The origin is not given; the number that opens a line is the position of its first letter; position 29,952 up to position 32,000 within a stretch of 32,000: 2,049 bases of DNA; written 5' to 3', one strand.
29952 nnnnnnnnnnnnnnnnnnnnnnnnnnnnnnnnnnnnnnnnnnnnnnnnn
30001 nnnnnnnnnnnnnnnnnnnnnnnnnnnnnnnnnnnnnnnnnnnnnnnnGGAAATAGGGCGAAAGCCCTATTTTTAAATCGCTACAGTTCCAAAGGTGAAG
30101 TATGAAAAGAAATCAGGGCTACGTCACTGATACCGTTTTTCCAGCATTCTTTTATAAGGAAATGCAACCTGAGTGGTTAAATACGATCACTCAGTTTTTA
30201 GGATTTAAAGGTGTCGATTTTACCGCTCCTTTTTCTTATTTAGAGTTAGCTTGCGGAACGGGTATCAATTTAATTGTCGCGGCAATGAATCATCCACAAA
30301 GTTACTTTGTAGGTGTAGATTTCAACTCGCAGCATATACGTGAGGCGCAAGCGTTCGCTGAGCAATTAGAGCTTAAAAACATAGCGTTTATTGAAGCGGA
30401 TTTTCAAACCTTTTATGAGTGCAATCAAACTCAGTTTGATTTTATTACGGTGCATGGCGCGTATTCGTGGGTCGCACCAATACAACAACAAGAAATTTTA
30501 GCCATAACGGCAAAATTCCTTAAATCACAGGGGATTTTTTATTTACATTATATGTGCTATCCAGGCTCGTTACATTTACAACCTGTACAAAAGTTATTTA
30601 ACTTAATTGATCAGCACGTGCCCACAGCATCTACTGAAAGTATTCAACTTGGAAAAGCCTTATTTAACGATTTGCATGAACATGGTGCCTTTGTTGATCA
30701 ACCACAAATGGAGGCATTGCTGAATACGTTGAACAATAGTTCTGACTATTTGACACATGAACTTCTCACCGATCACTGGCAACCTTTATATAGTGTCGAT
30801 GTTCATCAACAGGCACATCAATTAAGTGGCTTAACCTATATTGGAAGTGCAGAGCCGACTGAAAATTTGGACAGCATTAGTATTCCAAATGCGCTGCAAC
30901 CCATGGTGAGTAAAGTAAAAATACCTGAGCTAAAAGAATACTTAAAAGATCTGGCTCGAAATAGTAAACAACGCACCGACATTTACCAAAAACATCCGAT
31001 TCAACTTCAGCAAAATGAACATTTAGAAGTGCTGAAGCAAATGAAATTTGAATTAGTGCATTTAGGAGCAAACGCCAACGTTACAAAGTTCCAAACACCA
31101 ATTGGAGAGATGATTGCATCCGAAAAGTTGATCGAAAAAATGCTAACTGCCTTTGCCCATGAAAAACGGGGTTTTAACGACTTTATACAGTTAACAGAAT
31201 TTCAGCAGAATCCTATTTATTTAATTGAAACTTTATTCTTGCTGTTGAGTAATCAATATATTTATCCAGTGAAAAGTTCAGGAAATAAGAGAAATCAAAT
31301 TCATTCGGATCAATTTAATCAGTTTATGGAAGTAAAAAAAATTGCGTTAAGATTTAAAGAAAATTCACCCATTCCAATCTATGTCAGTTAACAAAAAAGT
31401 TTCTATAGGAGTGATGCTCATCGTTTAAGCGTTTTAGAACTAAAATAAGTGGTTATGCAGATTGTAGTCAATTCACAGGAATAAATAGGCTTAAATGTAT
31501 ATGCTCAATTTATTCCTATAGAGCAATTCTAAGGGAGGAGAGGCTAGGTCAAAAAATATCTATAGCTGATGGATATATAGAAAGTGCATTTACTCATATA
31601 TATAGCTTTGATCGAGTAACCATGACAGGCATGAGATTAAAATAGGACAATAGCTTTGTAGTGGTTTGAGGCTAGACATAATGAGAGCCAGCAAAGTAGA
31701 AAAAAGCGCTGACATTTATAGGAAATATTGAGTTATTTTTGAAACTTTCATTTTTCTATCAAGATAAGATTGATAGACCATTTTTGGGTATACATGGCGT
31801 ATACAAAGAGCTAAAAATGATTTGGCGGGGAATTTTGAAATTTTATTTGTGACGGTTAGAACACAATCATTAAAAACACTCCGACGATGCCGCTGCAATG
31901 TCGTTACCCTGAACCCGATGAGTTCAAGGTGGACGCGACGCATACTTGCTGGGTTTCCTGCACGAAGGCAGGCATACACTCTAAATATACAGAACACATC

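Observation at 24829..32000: A ~7 kb iron-uptake module is bracketed by direct repeats of the 3' end of the 6S RNA gene: candidate genomic island integrated into ssrS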

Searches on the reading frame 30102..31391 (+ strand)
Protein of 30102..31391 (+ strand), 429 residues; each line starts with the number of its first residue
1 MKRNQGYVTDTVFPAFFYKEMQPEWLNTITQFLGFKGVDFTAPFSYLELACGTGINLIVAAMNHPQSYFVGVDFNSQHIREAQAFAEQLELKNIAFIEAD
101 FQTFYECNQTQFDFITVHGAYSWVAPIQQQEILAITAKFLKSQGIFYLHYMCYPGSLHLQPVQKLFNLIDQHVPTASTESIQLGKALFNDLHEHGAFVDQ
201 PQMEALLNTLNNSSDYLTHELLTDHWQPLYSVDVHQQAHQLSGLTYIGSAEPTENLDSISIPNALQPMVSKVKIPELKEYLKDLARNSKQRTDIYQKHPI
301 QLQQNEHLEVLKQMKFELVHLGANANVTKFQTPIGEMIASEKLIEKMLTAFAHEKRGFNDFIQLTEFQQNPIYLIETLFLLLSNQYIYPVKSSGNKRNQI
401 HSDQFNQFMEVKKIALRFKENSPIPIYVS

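Call 7: search_protein_families(library=pfam, proteins=[window:30102-31391:+], max_evalue=0.001)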
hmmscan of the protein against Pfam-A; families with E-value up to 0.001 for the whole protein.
window:30102-31391:+ (429 aa): 7 families
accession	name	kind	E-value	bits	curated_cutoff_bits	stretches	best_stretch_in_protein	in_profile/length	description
PF10119.14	MethyTransf_Reg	-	8.7e-18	65.3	25.5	1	214-295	2-82/84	Predicted methyltransferase regulatory domain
PF13847.12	Methyltransf_31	-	2.9e-15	56.6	27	1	46-166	7-126/145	Methyltransferase domain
PF13649.12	Methyltransf_25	-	8.3e-13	49.3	27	1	47-144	2-97/97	Methyltransferase domain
PF08242.18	Methyltransf_12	-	7.8e-11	43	30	1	47-146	1-98/98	Methyltransferase domain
PF08241.18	Methyltransf_11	-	1.3e-08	35.8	21.2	1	47-148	1-95/95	Methyltransferase domain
PF13489.12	Methyltransf_23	-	4.8e-07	30.1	27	1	40-206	20-153/164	Methyltransferase domain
PF02390.23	Methyltransf_4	-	1.9e-06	27.9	24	1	46-103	5-63/173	Putative methyltransferase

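Call 12: find_encoding_contigs(protein=window:30102-31391:+, flank=10000, max_places=10)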
Protein window:30102-31391:+ (429 aa): no gene with exactly this product is on record in the collection.

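Call 59: find_homologous_proteins(query=window:30102-31391:+, max_evalue=1e-30)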
Query window:30102-31391:+ (429 aa): 297 proteins with E <= 1e-30 among 3332 candidates; the best 120 are listed.
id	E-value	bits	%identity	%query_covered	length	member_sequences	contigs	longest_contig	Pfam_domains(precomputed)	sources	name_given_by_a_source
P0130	1.5e-287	971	100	100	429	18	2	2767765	PF13847.13,PF13489.13,PF13649.13,PF02390.24,PF10119.15,PF08241.19,PF08242.19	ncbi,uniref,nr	ncbi:methyltransferase domain-containing protein [Acinetobacter wanghuae]|uniref:Methyltransferase d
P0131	8.2e-212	722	74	100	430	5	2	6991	PF13847.13,PF13489.13,PF13649.13,PF02390.24,PF10119.15,PF08241.19,PF08242.19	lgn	-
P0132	1.1e-199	682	70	100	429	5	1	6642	PF13847.13,PF13489.13,PF13649.13,PF02390.24,PF10119.15,PF08241.19,PF08242.19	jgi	jgi:SAM-dependent methyltransferase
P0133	3.0e-153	529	94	60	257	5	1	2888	PF10119.15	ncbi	-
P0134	1.9e-141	490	52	100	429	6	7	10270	PF13847.13,PF13489.13,PF13649.13,PF02390.24,PF10119.15,PF08241.19,PF08242.19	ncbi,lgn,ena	-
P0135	3.3e-140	486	50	99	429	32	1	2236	PF13847.13,PF13489.13,PF13649.13,PF02390.24,PF10119.15,PF08241.19,PF08242.19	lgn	-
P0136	1.1e-138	481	50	98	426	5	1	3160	PF13847.13,PF13489.13,PF13649.13,PF02390.24,PF10119.15,PF08241.19,PF08242.19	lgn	-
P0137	2.7e-138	480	52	100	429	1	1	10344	PF13847.13,PF13489.13,PF13649.13,PF02390.24,PF10119.15,PF08241.19,PF08242.19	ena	-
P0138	8.3e-138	478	51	100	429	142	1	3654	PF13847.13,PF13649.13,PF02390.24,PF10119.15,PF08241.19,PF08242.19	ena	-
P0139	1.1e-137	478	49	100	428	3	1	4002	PF13847.13,PF13489.13,PF02353.27,PF13649.13,PF02390.24,PF02527.22,PF10119.15,PF01209.25,PF08241.19,PF08242.19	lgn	-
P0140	5.2e-137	475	49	97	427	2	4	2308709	PF13847.13,PF13489.13,PF13649.13,PF10119.15,PF08241.19,PF08242.19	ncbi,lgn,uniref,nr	ncbi:SAM-dependent methyltransferase [Aliarcobacter faecis]|uniref:class I SAM-dependent methyltrans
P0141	8.8e-137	475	50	99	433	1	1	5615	PF13847.13,PF13489.13,PF13649.13,PF02390.24,PF10119.15,PF08241.19,PF08242.19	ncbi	-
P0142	1.6e-136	474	52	96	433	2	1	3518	PF13847.13,PF13489.13,PF13649.13,PF02390.24,PF10119.15,PF08241.19,PF08242.19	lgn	-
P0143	1.8e-136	474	49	98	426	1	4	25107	PF13847.13,PF13489.13,PF13649.13,PF02390.24,PF10119.15,PF08241.19,PF08242.19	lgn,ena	-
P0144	2.5e-136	473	51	97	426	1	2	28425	PF13847.13,PF13489.13,PF13649.13,PF02390.24,PF10119.15,PF08241.19,PF08242.19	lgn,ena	-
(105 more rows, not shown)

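Call 60: find_encoding_contigs(protein=P0130, flank=10000, max_places=2)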
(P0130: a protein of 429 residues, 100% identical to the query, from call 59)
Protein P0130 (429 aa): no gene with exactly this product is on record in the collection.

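Call 61: find_encoding_contigs(protein=P0131, flank=10000, max_places=3)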
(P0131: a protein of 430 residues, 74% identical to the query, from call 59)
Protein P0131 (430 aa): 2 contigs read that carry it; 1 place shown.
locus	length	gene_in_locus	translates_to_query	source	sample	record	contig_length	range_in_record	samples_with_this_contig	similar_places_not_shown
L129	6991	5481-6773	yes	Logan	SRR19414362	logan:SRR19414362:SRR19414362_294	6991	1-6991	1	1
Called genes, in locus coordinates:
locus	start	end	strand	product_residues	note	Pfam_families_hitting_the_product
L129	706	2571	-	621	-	PF03929:PepSY_TM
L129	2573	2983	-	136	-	-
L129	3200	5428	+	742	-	PF07715:Plug, PF00593:TonB_dep_Rec_b-barrel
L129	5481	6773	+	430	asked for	PF13489:Methyltransf_23, PF13847:Methyltransf_31, PF02390:Methyltransf_4 (weak), PF08241:Methyltransf_11, PF08242:Methyltransf_12, PF13649:Methyltransf_25, PF10119:MethyTransf_Reg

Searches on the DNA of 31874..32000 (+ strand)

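Call 36: search_dna_similar(query=window:31874-32000:+, collection=phages, mode=distant, max_evalue=0.01, max_rows=40)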
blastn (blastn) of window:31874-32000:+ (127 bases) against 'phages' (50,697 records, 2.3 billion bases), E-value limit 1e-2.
Records with a match: 4; places in all: 4; records where one place covers at least 80% of the query: 2.
Best place of each record, by identity: 80-90% 4.
By first word of the organism name: Acinetobacter 4.
By host as written in the record: - 2; Acinetobacter baumannii 1656-2 1; Acinetobacter baumannii 9102 1.
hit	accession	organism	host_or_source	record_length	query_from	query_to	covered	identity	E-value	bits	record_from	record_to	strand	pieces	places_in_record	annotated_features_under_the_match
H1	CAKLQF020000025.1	Acinetobacter phage MD-2021a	not known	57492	6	124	94%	87.5%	6e-30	135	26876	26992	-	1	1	none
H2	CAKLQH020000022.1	Acinetobacter phage MD-2021a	not known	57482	6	124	94%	87.5%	6e-30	135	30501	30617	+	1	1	none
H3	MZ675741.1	Acinetobacter phage Ab1656-2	Acinetobacter baumannii 1656-2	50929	6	53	38%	87.8%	6e-5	52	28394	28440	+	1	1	none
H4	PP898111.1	Acinetobacter phage phi9102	Acinetobacter baumannii 9102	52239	6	53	38%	87.8%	6e-5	52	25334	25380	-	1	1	record has no annotation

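Call 38: get_annotated_region(hit=H3, flank=3500)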
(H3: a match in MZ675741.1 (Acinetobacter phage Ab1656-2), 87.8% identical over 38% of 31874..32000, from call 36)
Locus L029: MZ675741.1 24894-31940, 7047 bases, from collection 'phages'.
description: Acinetobacter phage Ab1656-2, complete genome.
organism: Acinetobacter phage Ab1656-2 (NCBI taxid 2897426)
taxonomy: Viruses; Duplodnaviria; Heunggongvirae; Uroviricota; Caudoviricetes; Vieuvirus
host: Acinetobacter baumannii 1656-2; source: -; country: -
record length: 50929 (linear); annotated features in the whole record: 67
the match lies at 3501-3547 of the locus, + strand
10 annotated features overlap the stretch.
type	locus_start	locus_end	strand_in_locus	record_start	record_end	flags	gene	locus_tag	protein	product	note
CDS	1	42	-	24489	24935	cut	-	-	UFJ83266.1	transposase DDE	-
CDS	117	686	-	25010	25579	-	-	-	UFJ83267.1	TnpA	TnpA (transposase)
CDS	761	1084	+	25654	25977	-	-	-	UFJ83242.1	phosphoethanolamine transferase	Phosphoethanolamine transferase EptA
CDS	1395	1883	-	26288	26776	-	-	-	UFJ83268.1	SEL1-like repeat protein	-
CDS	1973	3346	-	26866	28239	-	-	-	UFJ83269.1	recombinase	-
CDS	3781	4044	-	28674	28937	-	-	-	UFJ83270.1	DNA-binding protein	-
CDS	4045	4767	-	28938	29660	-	-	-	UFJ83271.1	immunity protein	CdiI immunity protein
CDS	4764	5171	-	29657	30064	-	-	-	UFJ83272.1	hypothetical protein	-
CDS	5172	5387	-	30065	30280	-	-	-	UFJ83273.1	hypothetical protein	-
CDS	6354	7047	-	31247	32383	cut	-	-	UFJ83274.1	ATP-binding protein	-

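Call 39: get_annotated_region(hit=H2, flank=9000)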
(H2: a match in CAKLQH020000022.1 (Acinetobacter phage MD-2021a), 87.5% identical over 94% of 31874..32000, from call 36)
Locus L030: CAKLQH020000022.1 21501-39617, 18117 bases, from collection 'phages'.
description: Acinetobacter phage MD-2021a strain 5899STDY8049191 genome assembly, contig: ERS3583567SCcontig000022, whole genome shotgun sequence.
organism: Acinetobacter phage MD-2021a (NCBI taxid 2899278)
taxonomy: Viruses; Duplodnaviria; Heunggongvirae; Uroviricota; Caudoviricetes
host: -; source: not known; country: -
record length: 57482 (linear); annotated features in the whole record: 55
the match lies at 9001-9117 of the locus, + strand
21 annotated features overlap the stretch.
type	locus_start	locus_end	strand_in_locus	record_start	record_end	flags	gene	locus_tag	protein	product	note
CDS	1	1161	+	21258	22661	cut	gdhA_2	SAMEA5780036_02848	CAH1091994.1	NADP-specific glutamate dehydrogenase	-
CDS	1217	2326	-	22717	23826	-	-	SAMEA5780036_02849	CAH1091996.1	META domain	-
CDS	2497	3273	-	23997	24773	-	ygiD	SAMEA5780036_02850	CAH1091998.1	putative aromatic ring-opening dioxygenase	-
CDS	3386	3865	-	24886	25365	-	ybeA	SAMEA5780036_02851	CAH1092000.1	putative cytoplasmic protein YbeA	-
CDS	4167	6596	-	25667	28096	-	lon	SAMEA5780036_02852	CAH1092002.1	DNA-binding ATP-dependent protease La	-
CDS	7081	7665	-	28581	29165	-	ygfA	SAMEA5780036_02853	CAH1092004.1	5,10-methenyltetrahydrofolate synthetase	-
CDS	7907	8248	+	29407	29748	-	-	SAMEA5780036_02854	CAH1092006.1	Uncharacterised protein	-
CDS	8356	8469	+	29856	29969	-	-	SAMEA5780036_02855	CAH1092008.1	Uncharacterised protein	-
CDS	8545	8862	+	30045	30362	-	-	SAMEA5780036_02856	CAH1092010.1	Uncharacterised protein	-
CDS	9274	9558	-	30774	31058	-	-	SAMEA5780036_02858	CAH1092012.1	Z-ring-associated protein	-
CDS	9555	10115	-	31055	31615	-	-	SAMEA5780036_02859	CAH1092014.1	Uncharacterised protein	-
CDS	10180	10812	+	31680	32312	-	-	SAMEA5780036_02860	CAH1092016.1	YecA family protein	-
CDS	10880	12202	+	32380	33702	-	pepP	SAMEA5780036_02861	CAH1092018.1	proline aminopeptidase II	-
CDS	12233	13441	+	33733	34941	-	ubiH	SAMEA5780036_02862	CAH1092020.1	2-octaprenyl-6-methoxyphenol hydroxylase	-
CDS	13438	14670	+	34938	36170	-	visC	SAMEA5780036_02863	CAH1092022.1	ubiquinone biosynthesis hydroxylase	-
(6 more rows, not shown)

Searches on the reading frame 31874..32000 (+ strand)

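Call 43: search_protein_families(library=pfam, proteins=[L029:1973-3346:-])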
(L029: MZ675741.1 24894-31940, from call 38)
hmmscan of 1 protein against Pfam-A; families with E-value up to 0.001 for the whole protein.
L029:1973-3346:- (457 aa): 2 families
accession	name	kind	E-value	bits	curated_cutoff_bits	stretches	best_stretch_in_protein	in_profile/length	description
PF00589.27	Phage_integrase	-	6e-16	59.1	27.1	1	250-380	21-158/172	Phage integrase family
PF13356.12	Arm-DNA-bind_3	-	3.2e-10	40.4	27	1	8-92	2-81/83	Arm DNA-binding domain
